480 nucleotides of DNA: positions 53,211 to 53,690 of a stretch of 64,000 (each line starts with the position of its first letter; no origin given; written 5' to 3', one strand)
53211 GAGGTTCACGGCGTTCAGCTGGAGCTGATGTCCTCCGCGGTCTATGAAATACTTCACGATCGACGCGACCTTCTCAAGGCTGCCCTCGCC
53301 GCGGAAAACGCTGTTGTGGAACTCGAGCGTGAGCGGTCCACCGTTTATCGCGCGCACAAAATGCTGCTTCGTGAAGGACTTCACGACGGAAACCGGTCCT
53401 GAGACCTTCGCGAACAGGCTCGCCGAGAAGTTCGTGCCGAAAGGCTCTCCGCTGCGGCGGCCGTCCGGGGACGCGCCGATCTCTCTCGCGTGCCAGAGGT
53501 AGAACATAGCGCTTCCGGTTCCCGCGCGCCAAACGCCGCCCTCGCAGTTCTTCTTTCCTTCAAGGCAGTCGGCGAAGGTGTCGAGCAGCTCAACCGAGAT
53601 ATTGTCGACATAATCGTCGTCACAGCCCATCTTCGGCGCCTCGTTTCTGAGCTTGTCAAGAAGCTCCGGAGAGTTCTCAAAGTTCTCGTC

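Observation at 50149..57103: Carbohydrate-linked GRE locus: GRE-activase-Sip1/GH36-like hydrolase, divergent from a FucI-like isomerase and flanked by two orphan SBPs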

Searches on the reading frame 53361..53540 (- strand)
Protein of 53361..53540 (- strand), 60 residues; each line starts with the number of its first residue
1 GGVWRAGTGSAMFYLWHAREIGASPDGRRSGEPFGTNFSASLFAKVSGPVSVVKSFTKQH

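Call 65: search_solved_structures(query=window:53361-53540:-, max_evalue=10, show_alignments=5)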
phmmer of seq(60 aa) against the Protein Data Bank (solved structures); distinct sequences matched with E-value up to 10: 16.
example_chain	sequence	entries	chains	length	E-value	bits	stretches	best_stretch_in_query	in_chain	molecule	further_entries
1r8w_A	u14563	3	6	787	0.0011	22.5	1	4-58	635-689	glycerol dehydratase | B12-independent glycerol dehydratase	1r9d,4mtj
7vua_A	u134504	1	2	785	0.0015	22.1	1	13-56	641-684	HplG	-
6vxc_A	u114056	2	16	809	0.14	15.9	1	2-58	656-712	Trans-4-hydroxy-L-proline dehydratase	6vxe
8yjo_A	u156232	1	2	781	0.28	14.9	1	3-58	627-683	Probable dehydratase PflD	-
5fay_A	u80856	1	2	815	0.46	14.3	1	19-58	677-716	Choline trimethylamine-lyase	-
5kdp_A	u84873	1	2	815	0.46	14.3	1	19-58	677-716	Choline trimethylamine-lyase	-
5faw_A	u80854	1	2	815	0.46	14.3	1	19-58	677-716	Choline trimethylamine-lyase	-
5fau_A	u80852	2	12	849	0.46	14.3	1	19-58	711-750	Choline trimethylamine-lyase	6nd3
6vue_A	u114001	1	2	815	0.46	14.3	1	19-58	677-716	Choline trimethylamine-lyase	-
5fav_A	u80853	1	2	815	0.46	14.3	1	19-58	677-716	Choline trimethylamine-lyase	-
9r0v_A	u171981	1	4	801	0.51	14.1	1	19-58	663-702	Choline trimethylamine-lyase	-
9ht9_A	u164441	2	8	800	0.52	14.1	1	19-58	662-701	Choline trimethylamine-lyase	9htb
38la_A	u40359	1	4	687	0.64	13.8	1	17-38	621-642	Formate acetyltransferase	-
1cm5_A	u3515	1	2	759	0.66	13.8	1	17-39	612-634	PROTEIN (PYRUVATE FORMATE-LYASE)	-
1h16_A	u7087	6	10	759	0.67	13.8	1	17-39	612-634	FORMATE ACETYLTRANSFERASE 1 | Pyruvate formate-lyase | PROTEIN (PYRUVATE FORMATE-LYASE)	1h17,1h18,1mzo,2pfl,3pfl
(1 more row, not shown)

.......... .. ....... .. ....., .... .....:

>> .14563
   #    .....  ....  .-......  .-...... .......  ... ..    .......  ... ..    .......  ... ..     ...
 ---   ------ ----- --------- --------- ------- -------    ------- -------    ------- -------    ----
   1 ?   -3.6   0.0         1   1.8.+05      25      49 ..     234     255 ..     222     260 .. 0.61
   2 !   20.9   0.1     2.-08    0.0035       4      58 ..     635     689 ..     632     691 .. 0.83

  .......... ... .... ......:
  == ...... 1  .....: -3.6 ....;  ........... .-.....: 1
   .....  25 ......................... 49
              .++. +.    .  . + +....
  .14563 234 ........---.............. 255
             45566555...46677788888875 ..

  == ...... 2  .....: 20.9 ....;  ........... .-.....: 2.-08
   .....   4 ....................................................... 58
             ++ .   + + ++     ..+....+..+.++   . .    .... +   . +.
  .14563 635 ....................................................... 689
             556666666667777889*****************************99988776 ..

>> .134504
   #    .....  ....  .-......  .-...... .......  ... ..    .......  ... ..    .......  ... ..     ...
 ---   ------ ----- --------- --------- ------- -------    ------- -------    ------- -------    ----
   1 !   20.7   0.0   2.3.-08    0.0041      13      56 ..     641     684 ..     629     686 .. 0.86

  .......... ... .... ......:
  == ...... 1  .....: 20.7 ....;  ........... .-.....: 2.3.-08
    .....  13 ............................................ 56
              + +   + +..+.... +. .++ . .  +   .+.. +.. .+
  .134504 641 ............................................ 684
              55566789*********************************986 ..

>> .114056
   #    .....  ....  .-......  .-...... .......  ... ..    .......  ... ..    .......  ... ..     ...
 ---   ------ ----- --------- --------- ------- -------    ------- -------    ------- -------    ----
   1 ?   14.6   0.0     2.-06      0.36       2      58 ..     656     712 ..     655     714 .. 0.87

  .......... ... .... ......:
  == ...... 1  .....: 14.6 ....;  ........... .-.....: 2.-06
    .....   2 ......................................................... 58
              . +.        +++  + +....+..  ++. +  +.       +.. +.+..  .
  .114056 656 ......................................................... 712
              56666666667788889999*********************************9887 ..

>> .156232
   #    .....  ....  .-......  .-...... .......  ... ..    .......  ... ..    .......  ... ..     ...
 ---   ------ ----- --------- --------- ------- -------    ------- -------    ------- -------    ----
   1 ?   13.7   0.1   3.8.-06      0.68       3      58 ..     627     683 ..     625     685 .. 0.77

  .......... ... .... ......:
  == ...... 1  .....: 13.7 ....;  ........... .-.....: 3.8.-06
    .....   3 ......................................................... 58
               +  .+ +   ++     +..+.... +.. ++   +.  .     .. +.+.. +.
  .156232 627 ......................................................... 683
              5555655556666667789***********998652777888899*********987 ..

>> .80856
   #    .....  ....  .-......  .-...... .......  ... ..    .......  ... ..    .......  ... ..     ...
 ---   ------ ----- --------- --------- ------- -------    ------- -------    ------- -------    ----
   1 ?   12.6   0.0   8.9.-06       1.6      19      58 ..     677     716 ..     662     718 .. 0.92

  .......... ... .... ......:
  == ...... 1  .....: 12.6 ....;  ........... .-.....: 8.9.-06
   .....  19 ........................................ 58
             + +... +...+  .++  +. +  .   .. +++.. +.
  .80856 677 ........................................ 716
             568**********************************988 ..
